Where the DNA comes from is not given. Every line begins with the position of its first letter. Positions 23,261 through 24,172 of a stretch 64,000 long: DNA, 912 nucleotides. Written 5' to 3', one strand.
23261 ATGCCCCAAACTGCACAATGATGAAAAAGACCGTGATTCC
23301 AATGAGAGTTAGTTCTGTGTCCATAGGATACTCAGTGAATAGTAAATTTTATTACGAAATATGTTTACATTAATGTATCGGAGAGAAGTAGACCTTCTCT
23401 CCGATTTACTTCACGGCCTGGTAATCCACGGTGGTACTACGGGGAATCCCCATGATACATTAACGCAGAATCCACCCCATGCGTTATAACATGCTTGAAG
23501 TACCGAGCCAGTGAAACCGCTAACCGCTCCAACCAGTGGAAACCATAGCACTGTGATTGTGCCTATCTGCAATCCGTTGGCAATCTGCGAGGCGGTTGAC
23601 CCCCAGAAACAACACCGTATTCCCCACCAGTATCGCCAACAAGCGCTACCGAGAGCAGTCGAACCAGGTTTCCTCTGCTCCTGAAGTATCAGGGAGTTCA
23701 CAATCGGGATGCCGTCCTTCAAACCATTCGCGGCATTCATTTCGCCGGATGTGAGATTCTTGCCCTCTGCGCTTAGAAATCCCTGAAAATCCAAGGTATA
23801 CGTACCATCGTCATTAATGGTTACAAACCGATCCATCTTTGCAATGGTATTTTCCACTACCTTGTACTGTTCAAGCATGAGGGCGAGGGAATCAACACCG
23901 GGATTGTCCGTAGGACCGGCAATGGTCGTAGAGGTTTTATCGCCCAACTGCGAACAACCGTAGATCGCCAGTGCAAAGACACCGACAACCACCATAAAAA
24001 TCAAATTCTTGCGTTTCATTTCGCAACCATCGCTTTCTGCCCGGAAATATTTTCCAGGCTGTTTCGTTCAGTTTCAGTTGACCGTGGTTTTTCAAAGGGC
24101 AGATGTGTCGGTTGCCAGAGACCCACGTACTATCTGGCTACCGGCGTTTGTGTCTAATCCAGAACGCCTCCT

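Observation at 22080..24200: Low-GC island: Cys/Trp-rich lipoprotein followed by three tandem ~90-aa membrane-protein paralogs (candidate toxin-immunity module)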

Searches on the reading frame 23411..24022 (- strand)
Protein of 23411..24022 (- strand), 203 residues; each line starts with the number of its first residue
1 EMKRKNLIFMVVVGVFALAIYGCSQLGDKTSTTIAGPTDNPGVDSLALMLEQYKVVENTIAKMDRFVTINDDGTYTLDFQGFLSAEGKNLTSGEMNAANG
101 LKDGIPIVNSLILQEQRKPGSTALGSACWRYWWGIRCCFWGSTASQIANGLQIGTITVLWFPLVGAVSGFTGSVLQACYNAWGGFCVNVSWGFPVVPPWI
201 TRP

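Call 3: search_protein_families(library=pfam, proteins=[window:23411-24019:-], max_evalue=1)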
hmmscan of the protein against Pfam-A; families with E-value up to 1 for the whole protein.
window:23411-24019:- (202 aa): 1 family
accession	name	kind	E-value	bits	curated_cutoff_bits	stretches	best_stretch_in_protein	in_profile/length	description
PF09813.14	Coa3_cc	-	0.051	13.7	27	1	2-21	11-30/48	Cytochrome c oxidase assembly factor 3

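Call 9: find_homologous_proteins(query=window:23411-24019:-, max_evalue=0.01)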
Query window:23411-24019:- (202 aa): 1 proteins with E <= 0.01 among 100 candidates.
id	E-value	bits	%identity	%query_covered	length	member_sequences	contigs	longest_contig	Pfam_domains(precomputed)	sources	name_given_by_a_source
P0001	9.5e-135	465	100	100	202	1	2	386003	-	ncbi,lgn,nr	ncbi:MAG: hypothetical protein PHY34_00480 [Patescibacteria group bacterium]|nr:hypothetical protein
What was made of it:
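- Tried and rejected: Word-indexed homology search with p202 alone found only itself (call 9).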

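Call 10: find_encoding_contigs(protein=window:23411-24022:-, flank=10000)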
Protein window:23411-24022:- (203 aa): no gene with exactly this product is on record in the collection.

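Call 12: find_encoding_contigs(protein=P0001, flank=10000)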
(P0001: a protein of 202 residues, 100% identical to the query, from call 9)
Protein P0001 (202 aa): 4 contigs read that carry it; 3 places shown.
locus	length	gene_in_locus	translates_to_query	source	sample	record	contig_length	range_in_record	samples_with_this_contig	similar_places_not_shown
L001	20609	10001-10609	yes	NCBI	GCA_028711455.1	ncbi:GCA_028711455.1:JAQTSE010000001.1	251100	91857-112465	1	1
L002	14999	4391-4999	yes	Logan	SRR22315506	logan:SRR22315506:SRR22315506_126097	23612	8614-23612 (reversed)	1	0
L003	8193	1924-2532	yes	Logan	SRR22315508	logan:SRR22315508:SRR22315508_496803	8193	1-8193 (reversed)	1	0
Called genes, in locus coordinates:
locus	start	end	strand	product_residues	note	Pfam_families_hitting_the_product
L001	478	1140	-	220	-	-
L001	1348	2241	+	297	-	-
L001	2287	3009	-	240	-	PF00175:NAD_binding_1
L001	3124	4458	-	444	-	PF02844:GARS_N, PF01071:GARS_A, PF02786:CPSase_L_D2 (weak), PF02843:GARS_C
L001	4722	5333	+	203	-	-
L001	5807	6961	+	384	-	PF13793:Pribosyltran_N, PF14572:Pribosyl_synth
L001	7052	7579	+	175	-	-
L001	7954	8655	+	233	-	-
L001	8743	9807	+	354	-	-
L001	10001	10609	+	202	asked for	-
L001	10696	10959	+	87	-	-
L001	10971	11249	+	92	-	-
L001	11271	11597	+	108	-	-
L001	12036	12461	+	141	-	PF00436:SSB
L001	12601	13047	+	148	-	PF05635:23S_rRNA_IVP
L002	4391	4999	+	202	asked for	-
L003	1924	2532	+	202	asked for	-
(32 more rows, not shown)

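Call 16: search_protein_families(library=ncbifam, proteins=[window:23411-24019:-], max_evalue=1)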
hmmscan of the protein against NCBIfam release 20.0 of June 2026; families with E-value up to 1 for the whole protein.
window:23411-24019:- (202 aa): 0 families

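Call 18: search_protein_families(library=padloc, proteins=[window:23411-24019:-], max_evalue=1)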
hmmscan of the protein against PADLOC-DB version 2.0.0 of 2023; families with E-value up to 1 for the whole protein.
window:23411-24019:- (202 aa): 0 families

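Call 19: search_protein_representatives(protein=P0001)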
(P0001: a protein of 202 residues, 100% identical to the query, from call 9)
Query: 202 residues. Proteins with E-value up to 0.001 (for the whole library): 46; up to 1e-10: 35; up to 1e-30: 4. The best 46 are listed.
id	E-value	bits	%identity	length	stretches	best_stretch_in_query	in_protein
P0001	3.0e-135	465.0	100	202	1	1-202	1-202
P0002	4.4e-38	147.5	44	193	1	7-191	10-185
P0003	9.3e-36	139.9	43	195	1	21-202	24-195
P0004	4.9e-33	131.0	38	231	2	41-196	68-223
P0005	6.8e-30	120.7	41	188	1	55-202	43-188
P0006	2.7e-29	118.8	43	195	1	18-200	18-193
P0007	6.8e-27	110.9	40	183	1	15-202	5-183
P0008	7.2e-26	107.6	41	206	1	43-190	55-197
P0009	7.4e-25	104.2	43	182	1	35-202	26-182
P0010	3.2e-24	102.2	41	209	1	16-201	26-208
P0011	5.7e-23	98.1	38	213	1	2-202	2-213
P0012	6.7e-21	91.3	33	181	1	32-202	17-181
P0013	2.2e-20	89.7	38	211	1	49-191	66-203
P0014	2.7e-20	89.3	31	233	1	12-195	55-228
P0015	1.5e-19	86.9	38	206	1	5-201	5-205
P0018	6.9e-17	78.2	30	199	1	5-200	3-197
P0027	1.0e-12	64.6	28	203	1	6-199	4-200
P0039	4.3e-07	46.2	31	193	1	36-200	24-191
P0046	6.8e-04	35.7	33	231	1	47-190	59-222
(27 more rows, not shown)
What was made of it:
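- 23411..24019 (-): p202: 202-aa lipoprotein, the founding member here of a conserved family. Layout: signal peptide and lipobox Cys22; disordered linker 23-39; helical N-domain 40-116 with a conserved MDPYVT-N-DGTY beta-hairpin; C-domain 125-202. The C-domain is a Trp/Cys-rich beta-hairpin (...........), then an uncharged helical hairpin (140-181), then conserved C-terminal strands (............WITRP). 45 full-length homologs by exhaustive HMMER, E from 4e-38 to 7e-4 (call 19).
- Tried and rejected: The exhaustive HMMER search was needed (call 19).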

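Call 22: find_homologous_proteins(query=A1, max_evalue=0.001)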
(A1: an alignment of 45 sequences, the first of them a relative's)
Query A1 (45 sequences) (202 aa, profile of the alignment): 4 proteins with E <= 0.001 among 4922 candidates.
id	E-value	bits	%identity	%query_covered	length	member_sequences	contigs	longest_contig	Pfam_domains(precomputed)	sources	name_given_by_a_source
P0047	7.3e-58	213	34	90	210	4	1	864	-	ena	-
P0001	2.6e-53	199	100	100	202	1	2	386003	-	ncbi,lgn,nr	ncbi:MAG: hypothetical protein PHY34_00480 [Patescibacteria group bacterium]|nr:hypothetical protein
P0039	1.4e-48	183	28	87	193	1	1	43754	-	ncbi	ncbi:MAG: hypothetical protein V1838_05490 [Patescibacteria group bacterium]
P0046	2.8e-45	172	27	94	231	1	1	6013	-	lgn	-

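Call 24: find_encoding_contigs(protein=P0039, flank=8000)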
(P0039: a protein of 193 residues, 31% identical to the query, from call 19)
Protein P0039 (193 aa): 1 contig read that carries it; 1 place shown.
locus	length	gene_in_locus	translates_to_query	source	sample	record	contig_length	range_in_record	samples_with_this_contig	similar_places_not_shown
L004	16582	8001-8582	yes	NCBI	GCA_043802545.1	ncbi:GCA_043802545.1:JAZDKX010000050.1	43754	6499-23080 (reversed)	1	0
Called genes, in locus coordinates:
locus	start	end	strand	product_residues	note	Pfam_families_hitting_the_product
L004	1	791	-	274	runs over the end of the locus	-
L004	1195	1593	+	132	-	PF00436:SSB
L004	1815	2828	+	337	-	-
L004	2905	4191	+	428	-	PF13529:Peptidase_C39_2, PF13860:FlgD_ig, PF18962:Por_Secre_tail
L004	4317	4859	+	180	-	-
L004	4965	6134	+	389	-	PF01551:Peptidase_M23, PF18962:Por_Secre_tail (weak), PF13860:FlgD_ig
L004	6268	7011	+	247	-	PF01551:Peptidase_M23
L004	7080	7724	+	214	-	-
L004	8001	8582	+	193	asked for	-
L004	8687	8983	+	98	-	-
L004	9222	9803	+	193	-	PF01551:Peptidase_M23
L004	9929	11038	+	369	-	-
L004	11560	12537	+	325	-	-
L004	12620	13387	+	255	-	PF01209:Ubie_methyltran, PF13489:Methyltransf_23, PF01728:FtsJ (weak), PF13847:Methyltransf_31, PF08241:Methyltransf_11, PF08242:Methyltransf_12, PF13649:Methyltransf_25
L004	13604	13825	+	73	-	-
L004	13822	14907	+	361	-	PF04055:Radical_SAM, PF13186:SPASM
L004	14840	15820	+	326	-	PF04055:Radical_SAM, PF13186:SPASM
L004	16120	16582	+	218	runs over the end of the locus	PF07695:7TMR-DISM_7TM (weak), PF16927:HisKA_7TM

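Call 25: find_encoding_contigs(protein=P0046, flank=8000)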
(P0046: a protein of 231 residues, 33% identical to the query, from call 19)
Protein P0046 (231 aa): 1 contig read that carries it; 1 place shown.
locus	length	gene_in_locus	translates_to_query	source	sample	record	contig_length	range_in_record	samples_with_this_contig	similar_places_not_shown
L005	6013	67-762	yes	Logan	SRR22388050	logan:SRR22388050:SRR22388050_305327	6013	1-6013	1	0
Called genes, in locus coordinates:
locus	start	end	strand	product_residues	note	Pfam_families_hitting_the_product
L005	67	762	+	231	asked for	-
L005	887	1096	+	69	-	-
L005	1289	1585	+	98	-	-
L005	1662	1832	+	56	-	PF01797:Y1_Tnp (weak)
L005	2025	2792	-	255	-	PF05148:Methyltransf_8, PF13489:Methyltransf_23, PF13847:Methyltransf_31, PF08241:Methyltransf_11, PF08242:Methyltransf_12, PF13649:Methyltransf_25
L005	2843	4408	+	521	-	PF04055:Radical_SAM, PF16199:Radical_SAM_C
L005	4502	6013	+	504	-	?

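Call 33: find_related_loci(query=A2, collection=genome_contigs, flank=6000)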
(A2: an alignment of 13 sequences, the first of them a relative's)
Query A2 (202 aa) in genome_contigs; peptide patterns used: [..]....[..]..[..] (x = any residue, [..] = any of these).
26 stretches matched a pattern; 7 encode a relative of the query (tblastn E <= 1e-3); 7 distinct loci.
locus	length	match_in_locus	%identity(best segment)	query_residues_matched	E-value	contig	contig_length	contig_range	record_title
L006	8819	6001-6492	43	31-202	3e-34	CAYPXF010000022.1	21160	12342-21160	MAG TPA_asm: uncultured Gammaproteobacteria bacterium isolate binchicken_co17_235 genome assembly, contig: NODE_6345_len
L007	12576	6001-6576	38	3-202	3e-33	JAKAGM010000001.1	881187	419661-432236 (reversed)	MAG: bacterium isolate WY2.bin33 NODE_1_length_881187_cov_3.460649, whole genome shotgun sequence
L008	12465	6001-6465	39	31-190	1e-30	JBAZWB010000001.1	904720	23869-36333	MAG: Patescibacteria group bacterium isolate SO_2017_GW1_267 NODE_26_length_904720_cov_3.416747_OW334_2017, whole genome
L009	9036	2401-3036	34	2-202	2e-28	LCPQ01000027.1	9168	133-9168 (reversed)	MAG: Parcubacteria group bacterium GW2011_GWA2_48_9 UY34_C0027, whole genome shotgun sequence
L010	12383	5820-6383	31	1-200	3e-20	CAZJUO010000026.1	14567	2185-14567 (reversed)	MAG TPA_asm: uncultured Gammaproteobacteria bacterium isolate SRP141376_co4_277 genome assembly, contig: NODE_7021_lengt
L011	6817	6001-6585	32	7-202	2e-20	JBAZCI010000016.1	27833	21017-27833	MAG: Patescibacteria group bacterium isolate SO_2017_GW1_133 NODE_7128_length_27833_cov_1.753158_OW334_2017, whole genom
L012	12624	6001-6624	30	1-202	4e-20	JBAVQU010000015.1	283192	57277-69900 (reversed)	MAG: Candidatus Zixiibacteriota bacterium isolate MFD02350_ilm_asm_bin5 k127_42582, whole genome shotgun sequence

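Call 34: find_related_loci(query=A2, collection=metagenome_contigs, flank=6000)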
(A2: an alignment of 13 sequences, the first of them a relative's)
Query A2 (202 aa) in metagenome_contigs; peptide patterns used: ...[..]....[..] (x = any residue, [..] = any of these).
492 stretches matched a pattern; 9 encode a relative of the query (tblastn E <= 1e-3); 9 distinct loci.
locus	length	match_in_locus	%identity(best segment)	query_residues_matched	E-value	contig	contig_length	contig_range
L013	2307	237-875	34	1-202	4e-32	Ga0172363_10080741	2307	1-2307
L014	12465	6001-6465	39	31-190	8e-31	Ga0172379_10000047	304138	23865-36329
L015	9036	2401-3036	34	2-202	1e-28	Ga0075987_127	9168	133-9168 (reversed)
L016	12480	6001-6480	37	53-202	6e-27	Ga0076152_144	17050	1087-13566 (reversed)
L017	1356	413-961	33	3-202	8e-26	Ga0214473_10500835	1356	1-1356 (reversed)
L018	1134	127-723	30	1-202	2e-22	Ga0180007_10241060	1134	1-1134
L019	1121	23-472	35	56-202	8e-18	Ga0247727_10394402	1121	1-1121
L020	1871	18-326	40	100-202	2e-17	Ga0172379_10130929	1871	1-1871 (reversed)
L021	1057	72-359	38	100-202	2e-17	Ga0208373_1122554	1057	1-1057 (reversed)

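Call 37: predict_structure(alignment_id=A1)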
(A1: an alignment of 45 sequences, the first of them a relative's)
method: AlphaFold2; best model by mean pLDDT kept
length: 202 residues; sequences in the alignment: 45
mean_pLDDT: 84.2   pTM: 0.63
mean pLDDT of the five models: 84.2, 84.0, 83.0, 82.5, 82.1
residues with pLDDT >= 90: 107; 70-90: 66; 50-70: 17; < 50: 12
segments of 3 or more residues with pLDDT < 50: 28-38
pLDDT, mean of each block of 10 residues (from residue 1): 74 81 51 48 74 91 97 97 97 94 94 84 82 94 92 79 82 93 94 84 90
secondary structure, 60 per line:
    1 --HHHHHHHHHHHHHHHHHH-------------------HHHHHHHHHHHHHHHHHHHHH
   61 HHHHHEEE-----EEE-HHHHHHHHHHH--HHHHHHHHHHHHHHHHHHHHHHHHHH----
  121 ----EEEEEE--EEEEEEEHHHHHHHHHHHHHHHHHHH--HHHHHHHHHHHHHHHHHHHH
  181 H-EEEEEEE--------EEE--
elements in order: H3-20 H40-65 E66-68 E74-76 H78-88 H91-116 E125-130 E133-139 H140-158 H161-181 E183-189 E198-200
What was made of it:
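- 23411..24019 (-): AF2 mean pLDDT 84.2, pTM 0.63 (call 37).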

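Call 47: search_protein_families(library=phrogs, proteins=[window:23411-24019:-, L010:6456-6998:+, L017:1056-1331:+, L008:6892-7167:+], max_evalue=0.1)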
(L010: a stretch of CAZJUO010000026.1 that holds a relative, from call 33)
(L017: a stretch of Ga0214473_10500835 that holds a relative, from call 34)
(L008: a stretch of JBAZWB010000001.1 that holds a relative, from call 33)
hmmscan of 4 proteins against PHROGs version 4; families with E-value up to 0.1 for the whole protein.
window:23411-24019:- (202 aa): 0 families

L010:6456-6998:+ (180 aa): 0 families

L017:1056-1331:+ (91 aa): 0 families

L008:6892-7167:+ (91 aa): 0 families

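Call 48: search_protein_families(library=pfam, proteins=[L006:7308-7928:+, L010:8697-9542:+, L010:7454-8119:+, L009:804-1523:+, L009:4214-6034:+, L009:1604-2173:+, L004:7080-7724:+, L010:4449-5417:+, L008:4221-5444:+, L004:9147-9803:+], max_evalue=0.01)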
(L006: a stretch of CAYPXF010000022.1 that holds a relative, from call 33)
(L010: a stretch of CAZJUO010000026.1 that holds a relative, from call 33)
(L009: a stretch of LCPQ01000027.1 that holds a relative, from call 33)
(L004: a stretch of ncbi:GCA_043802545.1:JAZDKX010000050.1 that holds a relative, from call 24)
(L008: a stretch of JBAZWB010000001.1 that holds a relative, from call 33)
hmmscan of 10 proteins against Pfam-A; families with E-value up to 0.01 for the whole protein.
L006:7308-7928:+ (206 aa): 0 families

L010:8697-9542:+ (281 aa): 0 families

L010:7454-8119:+ (221 aa): 0 families

L009:804-1523:+ (239 aa): 1 family
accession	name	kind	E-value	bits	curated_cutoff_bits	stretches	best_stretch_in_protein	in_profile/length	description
PF01551.29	Peptidase_M23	-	3.7e-16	59.5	28.7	1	109-202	8-94/96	Peptidase family M23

L009:4214-6034:+ (606 aa): 2 families
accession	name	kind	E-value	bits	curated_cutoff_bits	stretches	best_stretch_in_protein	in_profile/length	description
PF01551.29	Peptidase_M23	-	8.6e-14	52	28.7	1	68-158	12-92/96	Peptidase family M23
PF18962.6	Por_Secre_tail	-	2.1e-09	38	27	1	528-603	2-74/75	Secretion system C-terminal sorting domain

L009:1604-2173:+ (189 aa): 0 families

L004:7080-7724:+ (214 aa): 2 families
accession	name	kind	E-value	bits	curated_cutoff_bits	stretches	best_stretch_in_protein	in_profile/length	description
PF18933.6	PsbP_2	-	7.5e-05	23.3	27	1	8-212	1-184/184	PsbP-like protein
PF01789.22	PsbP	-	0.0031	18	23.5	0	53-77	8-32/155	PsbP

L010:4449-5417:+ (322 aa): 0 families

L008:4221-5444:+ (407 aa): 4 families
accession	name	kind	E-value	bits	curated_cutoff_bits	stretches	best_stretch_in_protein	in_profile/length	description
PF01053.26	Cys_Met_Meta_PP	-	5.6e-94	315.2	27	1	17-395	22-373/381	Cys/Met metabolism PLP-dependent enzyme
PF00155.27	Aminotran_1_2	-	1.6e-08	34.6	19.7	1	68-212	61-223/361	Aminotransferase class I and II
PF06838.17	Met_gamma_lyase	-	4.5e-06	25.9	24.2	1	75-223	76-238/405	Methionine gamma-lyase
PF02347.22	GDC-P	-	0.0045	16.3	26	1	94-209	152-259/429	Glycine cleavage system P-protein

L004:9147-9803:+ (218 aa): 1 family
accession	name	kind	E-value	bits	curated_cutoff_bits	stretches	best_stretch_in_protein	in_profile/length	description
PF01551.29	Peptidase_M23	-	7.7e-15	55.3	28.7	1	107-188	11-90/96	Peptidase family M23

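Call 51: list_cluster_members(proteins=[P0002, P0003, P0004, P0005, P0006, P0010, P0012, P0014, P0018, P0027])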
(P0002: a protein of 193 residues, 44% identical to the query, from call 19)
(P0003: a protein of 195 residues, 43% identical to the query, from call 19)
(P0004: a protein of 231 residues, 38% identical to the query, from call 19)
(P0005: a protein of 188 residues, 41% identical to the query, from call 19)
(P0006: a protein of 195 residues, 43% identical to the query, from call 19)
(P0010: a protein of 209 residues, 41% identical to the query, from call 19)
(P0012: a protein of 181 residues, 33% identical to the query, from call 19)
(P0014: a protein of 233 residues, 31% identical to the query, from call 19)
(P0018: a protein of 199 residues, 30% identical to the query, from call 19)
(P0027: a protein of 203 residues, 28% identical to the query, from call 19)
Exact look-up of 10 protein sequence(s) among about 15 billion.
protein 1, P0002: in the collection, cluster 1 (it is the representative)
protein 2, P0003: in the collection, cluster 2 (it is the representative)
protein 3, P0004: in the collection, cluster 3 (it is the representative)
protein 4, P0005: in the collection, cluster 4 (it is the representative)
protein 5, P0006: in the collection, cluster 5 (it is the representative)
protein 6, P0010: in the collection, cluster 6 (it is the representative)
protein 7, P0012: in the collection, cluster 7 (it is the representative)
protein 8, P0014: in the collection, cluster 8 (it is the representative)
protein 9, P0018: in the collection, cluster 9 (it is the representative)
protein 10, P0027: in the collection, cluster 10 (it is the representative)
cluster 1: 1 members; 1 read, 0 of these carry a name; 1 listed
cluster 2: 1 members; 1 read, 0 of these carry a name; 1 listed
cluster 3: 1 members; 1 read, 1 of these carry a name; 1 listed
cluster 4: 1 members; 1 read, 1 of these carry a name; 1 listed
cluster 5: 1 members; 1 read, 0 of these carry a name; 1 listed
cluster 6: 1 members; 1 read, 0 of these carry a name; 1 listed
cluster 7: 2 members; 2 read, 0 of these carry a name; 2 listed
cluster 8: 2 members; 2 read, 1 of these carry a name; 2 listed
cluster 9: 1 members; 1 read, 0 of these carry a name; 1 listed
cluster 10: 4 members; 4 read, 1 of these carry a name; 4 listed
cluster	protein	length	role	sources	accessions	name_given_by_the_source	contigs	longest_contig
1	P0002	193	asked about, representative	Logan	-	-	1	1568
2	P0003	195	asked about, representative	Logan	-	-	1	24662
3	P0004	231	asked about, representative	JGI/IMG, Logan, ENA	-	hypothetical protein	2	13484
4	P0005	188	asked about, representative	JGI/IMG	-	hypothetical protein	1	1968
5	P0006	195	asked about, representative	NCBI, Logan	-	-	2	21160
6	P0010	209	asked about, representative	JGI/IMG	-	-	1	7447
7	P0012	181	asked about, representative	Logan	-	-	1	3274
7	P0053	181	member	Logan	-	-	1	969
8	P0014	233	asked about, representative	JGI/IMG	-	hypothetical protein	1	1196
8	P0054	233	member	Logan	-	-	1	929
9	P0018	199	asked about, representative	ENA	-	-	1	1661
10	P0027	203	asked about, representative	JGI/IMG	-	-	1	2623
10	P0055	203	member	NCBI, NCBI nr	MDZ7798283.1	MAG: hypothetical protein U5L76_01545 [Patescibacteria group bacterium] | hypothetical protein [Patescibacteria group bacterium]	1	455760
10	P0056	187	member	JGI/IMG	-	-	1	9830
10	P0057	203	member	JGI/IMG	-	-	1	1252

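Call 52: find_encoding_contigs(protein=P0003, flank=6000, max_places=2)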
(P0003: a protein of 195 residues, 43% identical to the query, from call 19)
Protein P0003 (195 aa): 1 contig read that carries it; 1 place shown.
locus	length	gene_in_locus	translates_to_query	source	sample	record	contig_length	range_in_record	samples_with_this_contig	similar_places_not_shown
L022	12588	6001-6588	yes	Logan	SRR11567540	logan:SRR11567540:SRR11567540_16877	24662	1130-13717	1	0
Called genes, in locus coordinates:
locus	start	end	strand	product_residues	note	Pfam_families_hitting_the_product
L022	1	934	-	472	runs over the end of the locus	PF13205:Big_5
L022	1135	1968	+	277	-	PF18962:Por_Secre_tail (weak)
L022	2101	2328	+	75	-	-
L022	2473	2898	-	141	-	PF00293:NUDIX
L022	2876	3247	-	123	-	-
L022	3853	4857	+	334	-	PF13793:Pribosyltran_N, PF14572:Pribosyl_synth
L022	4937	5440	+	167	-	-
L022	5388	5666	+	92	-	-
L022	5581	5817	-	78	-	-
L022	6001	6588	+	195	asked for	-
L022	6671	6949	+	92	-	-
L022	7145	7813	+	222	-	PF01551:Peptidase_M23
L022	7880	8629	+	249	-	-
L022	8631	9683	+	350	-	-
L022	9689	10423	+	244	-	-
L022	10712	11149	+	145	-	PF00436:SSB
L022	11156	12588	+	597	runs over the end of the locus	PF00932:LTD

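Call 53: find_encoding_contigs(protein=P0004, flank=6000, max_places=2)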
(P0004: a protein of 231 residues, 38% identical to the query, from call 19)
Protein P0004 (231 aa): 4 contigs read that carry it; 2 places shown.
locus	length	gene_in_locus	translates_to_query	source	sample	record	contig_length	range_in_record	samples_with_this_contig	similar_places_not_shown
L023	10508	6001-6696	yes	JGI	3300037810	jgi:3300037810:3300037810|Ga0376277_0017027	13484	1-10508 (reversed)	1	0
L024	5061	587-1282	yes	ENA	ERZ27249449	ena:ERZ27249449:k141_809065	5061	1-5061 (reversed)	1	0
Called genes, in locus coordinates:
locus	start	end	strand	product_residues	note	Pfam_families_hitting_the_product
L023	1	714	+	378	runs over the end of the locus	PF01841:Transglut_core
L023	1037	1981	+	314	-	-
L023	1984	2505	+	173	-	PF00583:Acetyltransf_1, PF13508:Acetyltransf_7 (faint)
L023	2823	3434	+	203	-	PF12706:Lactamase_B_2, PF13483:Lactamase_B_3 (faint)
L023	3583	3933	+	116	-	-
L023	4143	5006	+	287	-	-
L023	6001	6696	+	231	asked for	-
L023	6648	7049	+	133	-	-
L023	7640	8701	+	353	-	PF16927:HisKA_7TM (weak)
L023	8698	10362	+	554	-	-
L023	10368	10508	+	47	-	?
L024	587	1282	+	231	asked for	-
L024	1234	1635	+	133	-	-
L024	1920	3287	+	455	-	PF16927:HisKA_7TM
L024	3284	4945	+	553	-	PF00795:CN_hydrolase, PF02540:NAD_synthase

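Call 54: find_encoding_contigs(protein=P0055, flank=6000, max_places=2)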
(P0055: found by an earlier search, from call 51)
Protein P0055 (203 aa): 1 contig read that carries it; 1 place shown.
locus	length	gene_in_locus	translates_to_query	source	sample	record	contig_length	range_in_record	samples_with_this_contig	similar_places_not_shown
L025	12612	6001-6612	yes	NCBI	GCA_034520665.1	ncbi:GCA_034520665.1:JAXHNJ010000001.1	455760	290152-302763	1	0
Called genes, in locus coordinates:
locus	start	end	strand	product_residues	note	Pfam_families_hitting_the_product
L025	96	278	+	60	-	-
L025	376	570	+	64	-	-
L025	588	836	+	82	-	-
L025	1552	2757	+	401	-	PF00817:IMS, PF11799:IMS_C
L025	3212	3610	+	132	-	PF00436:SSB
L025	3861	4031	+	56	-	-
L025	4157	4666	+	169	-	-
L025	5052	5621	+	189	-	-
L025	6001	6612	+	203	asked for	-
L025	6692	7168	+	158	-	-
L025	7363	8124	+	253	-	PF01551:Peptidase_M23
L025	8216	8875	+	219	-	-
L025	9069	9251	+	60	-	-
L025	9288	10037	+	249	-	-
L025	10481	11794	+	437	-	PF01553:Acyltransferase, PF12710:HAD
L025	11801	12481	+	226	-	PF12710:HAD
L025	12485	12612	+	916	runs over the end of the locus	PF16927:HisKA_7TM, PF01590:GAF (weak), PF13492:GAF_3 (weak), PF01590:GAF (weak), PF13185:GAF_2 (weak), PF00512:HisKA, PF02518:HATPase_c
